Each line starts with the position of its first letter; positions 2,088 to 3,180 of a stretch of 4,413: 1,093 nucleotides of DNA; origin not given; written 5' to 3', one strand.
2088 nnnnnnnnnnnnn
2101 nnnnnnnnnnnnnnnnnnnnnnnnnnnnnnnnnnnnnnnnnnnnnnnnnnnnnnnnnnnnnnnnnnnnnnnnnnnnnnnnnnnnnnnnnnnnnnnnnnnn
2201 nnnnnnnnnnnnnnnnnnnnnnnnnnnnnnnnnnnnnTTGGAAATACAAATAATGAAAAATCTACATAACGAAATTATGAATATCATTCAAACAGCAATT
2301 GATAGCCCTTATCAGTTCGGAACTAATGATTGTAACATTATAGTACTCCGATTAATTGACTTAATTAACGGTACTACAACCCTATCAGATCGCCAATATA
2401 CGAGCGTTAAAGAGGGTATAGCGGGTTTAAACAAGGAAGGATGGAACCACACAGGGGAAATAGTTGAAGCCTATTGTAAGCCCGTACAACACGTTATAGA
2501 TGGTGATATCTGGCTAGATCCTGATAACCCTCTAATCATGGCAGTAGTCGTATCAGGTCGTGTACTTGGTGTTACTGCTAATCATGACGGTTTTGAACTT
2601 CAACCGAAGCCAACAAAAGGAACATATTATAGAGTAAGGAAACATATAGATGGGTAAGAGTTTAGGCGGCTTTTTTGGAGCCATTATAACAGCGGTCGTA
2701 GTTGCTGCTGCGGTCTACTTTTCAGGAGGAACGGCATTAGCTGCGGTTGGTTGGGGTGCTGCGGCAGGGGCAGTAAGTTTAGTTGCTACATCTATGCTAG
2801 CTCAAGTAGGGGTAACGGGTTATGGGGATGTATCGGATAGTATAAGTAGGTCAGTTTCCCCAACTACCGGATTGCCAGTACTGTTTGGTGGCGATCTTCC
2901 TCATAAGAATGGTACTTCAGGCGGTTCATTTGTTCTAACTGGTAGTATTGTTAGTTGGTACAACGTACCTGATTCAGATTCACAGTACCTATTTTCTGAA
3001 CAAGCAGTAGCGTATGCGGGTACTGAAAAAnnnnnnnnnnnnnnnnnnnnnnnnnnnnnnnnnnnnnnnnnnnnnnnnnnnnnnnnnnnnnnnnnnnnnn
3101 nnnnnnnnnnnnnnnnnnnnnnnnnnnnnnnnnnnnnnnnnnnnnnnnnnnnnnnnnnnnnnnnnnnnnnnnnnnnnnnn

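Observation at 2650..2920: gpI-like Gly/Ala-rich hydrophobic segment fused to the N-terminus of the J-like protein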

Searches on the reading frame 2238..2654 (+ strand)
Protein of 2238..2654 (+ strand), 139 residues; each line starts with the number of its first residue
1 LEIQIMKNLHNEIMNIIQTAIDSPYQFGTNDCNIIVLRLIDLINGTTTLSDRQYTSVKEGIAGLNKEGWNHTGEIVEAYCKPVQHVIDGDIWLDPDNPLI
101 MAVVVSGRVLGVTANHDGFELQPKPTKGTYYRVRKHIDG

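Call 3: search_protein_families(library=pfam, proteins=[window:2238-2654:+], max_evalue=1)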
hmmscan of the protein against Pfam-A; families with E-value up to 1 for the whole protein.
window:2238-2654:+ (139 aa): 1 family
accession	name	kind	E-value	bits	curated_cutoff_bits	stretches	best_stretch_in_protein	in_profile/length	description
PF22262.2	DUF6950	-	1.1e-09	38.9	27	1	10-120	7-121/134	Domain of unknown function (DUF6950)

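Call 4: search_protein_families(library=phrogs, proteins=[window:2238-2654:+], max_evalue=0.1)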
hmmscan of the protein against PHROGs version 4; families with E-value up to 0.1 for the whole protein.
window:2238-2654:+ (139 aa): 1 family
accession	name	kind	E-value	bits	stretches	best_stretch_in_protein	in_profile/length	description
phrog_2134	-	unknown function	1.1e-15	58.7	1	8-133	5-134/135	-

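Call 67: search_solved_structures(query=window:2238-2654:+, max_evalue=10, show_alignments=2)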
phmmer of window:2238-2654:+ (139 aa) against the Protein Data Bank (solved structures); distinct sequences matched with E-value up to 10: 3.
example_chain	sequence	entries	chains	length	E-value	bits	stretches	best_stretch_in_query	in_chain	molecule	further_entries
1hbz_A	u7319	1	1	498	1.2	12.3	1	46-100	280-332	CATALASE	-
1gwe_A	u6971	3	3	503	1.2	12.3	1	46-100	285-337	Catalase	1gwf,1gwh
9t0m_A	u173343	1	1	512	1.2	12.3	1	46-100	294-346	Catalase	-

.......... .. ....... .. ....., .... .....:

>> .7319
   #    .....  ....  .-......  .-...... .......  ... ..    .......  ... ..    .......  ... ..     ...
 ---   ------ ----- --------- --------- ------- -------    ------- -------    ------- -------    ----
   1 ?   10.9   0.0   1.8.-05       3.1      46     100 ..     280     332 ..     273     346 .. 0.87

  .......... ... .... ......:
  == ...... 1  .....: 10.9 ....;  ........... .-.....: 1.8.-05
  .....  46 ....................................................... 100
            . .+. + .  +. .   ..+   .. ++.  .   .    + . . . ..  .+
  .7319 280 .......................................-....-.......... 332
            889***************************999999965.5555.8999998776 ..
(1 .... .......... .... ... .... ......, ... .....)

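Call 68: search_protein_families(library=ncbifam, proteins=[window:2238-2654:+], max_evalue=0.1)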
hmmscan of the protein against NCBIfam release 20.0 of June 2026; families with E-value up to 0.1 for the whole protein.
window:2238-2654:+ (139 aa): 1 family
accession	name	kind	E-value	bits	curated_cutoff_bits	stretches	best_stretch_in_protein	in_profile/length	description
NF033946.1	AcrIIA4_fam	subfamily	0.018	15.1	40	1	29-88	20-81/86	AcrIIA4 family anti-CRISPR protein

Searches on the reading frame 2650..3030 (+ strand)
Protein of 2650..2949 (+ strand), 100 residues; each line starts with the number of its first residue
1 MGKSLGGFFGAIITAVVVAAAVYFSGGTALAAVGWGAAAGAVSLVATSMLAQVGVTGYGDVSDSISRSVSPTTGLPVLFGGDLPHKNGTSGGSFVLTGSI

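Call 3: search_protein_families(library=pfam, proteins=[window:2650-2949:+], max_evalue=1)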
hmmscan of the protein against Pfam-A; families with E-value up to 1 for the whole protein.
window:2650-2949:+ (100 aa): 1 family
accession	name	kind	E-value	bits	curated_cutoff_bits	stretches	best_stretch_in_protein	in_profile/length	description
PF09451.16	ATG27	-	0.42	10.9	27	1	4-31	190-217/261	Autophagy-related protein 27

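Call 4: search_protein_families(library=phrogs, proteins=[window:2650-2949:+], max_evalue=0.1)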
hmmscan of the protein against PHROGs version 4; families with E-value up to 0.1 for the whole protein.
window:2650-2949:+ (100 aa): 0 families

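Call 42: search_solved_structures(query=A1, max_evalue=10, show_alignments=3)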
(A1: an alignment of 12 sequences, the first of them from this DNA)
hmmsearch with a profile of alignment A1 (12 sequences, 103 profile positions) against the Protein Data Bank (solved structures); distinct sequences matched with E-value up to 10: 2.
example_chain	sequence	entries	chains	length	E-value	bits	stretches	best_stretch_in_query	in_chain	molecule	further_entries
8iyk_I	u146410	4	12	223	0.0025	21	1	2-95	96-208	Tail tip assembly protein I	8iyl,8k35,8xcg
9l9p_A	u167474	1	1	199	1.2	12.4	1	2-44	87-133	Putative tail assembly protein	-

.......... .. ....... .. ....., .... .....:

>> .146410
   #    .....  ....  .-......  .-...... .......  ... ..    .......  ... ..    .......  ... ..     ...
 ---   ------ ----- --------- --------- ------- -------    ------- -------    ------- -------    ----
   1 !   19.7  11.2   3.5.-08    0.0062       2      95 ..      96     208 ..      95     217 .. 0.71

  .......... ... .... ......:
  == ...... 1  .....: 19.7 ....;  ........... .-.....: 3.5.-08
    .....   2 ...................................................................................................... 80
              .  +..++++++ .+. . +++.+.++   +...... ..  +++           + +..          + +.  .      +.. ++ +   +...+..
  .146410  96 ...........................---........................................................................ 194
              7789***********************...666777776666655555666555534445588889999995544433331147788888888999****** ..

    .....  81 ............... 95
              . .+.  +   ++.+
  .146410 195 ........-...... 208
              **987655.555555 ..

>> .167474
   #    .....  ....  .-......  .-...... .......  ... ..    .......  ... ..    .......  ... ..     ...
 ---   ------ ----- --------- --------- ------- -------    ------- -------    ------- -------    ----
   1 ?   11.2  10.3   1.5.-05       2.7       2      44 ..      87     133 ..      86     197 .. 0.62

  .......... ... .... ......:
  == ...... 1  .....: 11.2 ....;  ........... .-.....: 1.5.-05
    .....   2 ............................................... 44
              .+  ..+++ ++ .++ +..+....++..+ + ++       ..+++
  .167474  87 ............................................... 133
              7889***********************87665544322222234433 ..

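Call 51: search_protein_representatives(alignment_id=A1)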
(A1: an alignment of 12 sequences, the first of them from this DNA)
Query: 12 sequences, 103 profile positions. Proteins with E-value up to 0.001 (for the whole library): 97; up to 1e-10: 11; up to 1e-30: 1. The best 97 are listed.
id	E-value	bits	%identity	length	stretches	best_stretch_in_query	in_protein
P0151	1.4e-31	124.7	-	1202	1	2-100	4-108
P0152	3.8e-28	113.6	-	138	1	1-101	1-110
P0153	3.8e-26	107.2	-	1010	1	1-101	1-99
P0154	1.6e-21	92.3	-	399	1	5-102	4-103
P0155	2.8e-20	88.3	-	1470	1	1-99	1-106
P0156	1.1e-19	86.4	-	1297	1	5-98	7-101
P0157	1.7e-16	76.2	-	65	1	1-63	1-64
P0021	2.3e-16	75.8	-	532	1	1-102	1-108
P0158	4.6e-16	74.8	-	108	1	1-90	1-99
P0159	5.8e-16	74.4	-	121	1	14-83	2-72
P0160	2.5e-14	69.2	-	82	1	14-83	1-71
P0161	1.1e-10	57.5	-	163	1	1-100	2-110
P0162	2.1e-10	56.6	-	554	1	1-100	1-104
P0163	2.8e-10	56.2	-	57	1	1-47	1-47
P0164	2.3e-09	53.3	-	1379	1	6-97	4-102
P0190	4.0e-05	39.7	-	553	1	7-96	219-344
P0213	1.9e-04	37.4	-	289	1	11-99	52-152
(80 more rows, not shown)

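Call 55: search_protein_families(library=pfam, proteins=[P0190, P0213, P0151, P0153], max_evalue=0.1)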
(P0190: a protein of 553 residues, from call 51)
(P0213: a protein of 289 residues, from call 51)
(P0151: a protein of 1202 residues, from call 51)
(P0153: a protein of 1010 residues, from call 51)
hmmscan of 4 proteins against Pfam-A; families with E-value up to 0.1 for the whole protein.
P0190 (553 aa): 2 families
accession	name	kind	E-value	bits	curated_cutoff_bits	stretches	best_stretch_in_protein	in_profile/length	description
PF00877.26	NLPC_P60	-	7.7e-13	48.8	23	1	13-130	1-103/105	NlpC/P60 family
PF05382.19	Amidase_5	-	0.0047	17.3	21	0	89-125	89-126/142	Bacteriophage peptidoglycan hydrolase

P0213 (289 aa): 0 families

P0151 (1202 aa): 6 families
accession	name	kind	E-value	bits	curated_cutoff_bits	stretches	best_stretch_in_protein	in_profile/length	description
PF09327.17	Phage_Tail_Tip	-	6e-19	68.6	22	2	898-988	8-100/139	Bacteriophage tail tip fiber protein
PF00041.27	fn3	-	1.1e-05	26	25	1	521-588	10-71/84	Fibronectin type III domain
PF13550.12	Phage-tail_3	-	0.0018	18.6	23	1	297-450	4-152/164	Putative phage tail protein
PF25059.1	FN3_DSCAM-DSCAML_C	-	0.0044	17.8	39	1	540-594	20-73/89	DSCAM/DSCAML C-terminal Fn3-like domain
PF03018.19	Dirigent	-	0.0054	16.9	29.1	1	917-977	73-134/148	Dirigent-like protein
PF16323.11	DUF4959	-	0.052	14.3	32.9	0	528-598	34-102/106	Domain of unknown function (DUF4959)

P0153 (1010 aa): 4 families
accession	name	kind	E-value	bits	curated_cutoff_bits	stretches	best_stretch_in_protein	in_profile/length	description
PF09327.17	Phage_Tail_Tip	-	2.5e-23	82.8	22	2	824-922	9-109/139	Bacteriophage tail tip fiber protein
PF00041.27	fn3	-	8.2e-08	32.8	25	1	496-576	2-73/84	Fibronectin type III domain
PF25059.1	FN3_DSCAM-DSCAML_C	-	2.2e-05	25.2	39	1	526-583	20-76/89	DSCAM/DSCAML C-terminal Fn3-like domain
PF13550.12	Phage-tail_3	-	0.00011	22.6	23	1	291-446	8-158/164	Putative phage tail protein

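Call 65: search_solved_structures(query=A4, max_evalue=10, show_alignments=5)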
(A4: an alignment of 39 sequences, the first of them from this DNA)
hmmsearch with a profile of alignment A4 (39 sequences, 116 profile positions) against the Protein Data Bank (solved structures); distinct sequences matched with E-value up to 10: 11.
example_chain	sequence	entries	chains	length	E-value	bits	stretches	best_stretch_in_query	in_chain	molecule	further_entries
8iyk_I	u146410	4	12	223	1.9e-05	28.1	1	5-94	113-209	Tail tip assembly protein I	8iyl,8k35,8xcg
9e7m_Ia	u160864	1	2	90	0.00024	24.6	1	27-94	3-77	Tail tip assembly protein I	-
9e7m_Ic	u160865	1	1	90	0.0003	24.3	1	27-94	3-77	Tail tip assembly protein I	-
7zhj_b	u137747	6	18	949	0.011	19.3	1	70-114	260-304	Probable baseplate hub protein | Baseplate hub protein pb3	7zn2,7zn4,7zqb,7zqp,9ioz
8hqz_A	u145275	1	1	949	0.018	18.6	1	68-114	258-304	Baseplate hub protein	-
25vf_9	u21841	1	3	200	0.063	16.8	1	4-90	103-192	Putative phage tail assembly protein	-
3io4_A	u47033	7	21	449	0.31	14.6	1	7-69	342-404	Maltose-binding periplasmic protein,Huntingtin fusion protein | Maltose-binding periplasmic protein, HUNTINGTIN FUSION PROTEIN | Maltose-binding protein, huntin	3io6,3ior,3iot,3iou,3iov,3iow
8x9y_Z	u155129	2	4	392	0.63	13.6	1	8-49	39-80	Tri1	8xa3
9l9p_A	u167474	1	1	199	1.2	12.6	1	9-87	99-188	Putative tail assembly protein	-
3p1j_A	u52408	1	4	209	1.9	12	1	58-114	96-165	GTPase IMAP family member 2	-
8xa1_Y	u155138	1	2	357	7.3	10.1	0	7-47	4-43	Tri1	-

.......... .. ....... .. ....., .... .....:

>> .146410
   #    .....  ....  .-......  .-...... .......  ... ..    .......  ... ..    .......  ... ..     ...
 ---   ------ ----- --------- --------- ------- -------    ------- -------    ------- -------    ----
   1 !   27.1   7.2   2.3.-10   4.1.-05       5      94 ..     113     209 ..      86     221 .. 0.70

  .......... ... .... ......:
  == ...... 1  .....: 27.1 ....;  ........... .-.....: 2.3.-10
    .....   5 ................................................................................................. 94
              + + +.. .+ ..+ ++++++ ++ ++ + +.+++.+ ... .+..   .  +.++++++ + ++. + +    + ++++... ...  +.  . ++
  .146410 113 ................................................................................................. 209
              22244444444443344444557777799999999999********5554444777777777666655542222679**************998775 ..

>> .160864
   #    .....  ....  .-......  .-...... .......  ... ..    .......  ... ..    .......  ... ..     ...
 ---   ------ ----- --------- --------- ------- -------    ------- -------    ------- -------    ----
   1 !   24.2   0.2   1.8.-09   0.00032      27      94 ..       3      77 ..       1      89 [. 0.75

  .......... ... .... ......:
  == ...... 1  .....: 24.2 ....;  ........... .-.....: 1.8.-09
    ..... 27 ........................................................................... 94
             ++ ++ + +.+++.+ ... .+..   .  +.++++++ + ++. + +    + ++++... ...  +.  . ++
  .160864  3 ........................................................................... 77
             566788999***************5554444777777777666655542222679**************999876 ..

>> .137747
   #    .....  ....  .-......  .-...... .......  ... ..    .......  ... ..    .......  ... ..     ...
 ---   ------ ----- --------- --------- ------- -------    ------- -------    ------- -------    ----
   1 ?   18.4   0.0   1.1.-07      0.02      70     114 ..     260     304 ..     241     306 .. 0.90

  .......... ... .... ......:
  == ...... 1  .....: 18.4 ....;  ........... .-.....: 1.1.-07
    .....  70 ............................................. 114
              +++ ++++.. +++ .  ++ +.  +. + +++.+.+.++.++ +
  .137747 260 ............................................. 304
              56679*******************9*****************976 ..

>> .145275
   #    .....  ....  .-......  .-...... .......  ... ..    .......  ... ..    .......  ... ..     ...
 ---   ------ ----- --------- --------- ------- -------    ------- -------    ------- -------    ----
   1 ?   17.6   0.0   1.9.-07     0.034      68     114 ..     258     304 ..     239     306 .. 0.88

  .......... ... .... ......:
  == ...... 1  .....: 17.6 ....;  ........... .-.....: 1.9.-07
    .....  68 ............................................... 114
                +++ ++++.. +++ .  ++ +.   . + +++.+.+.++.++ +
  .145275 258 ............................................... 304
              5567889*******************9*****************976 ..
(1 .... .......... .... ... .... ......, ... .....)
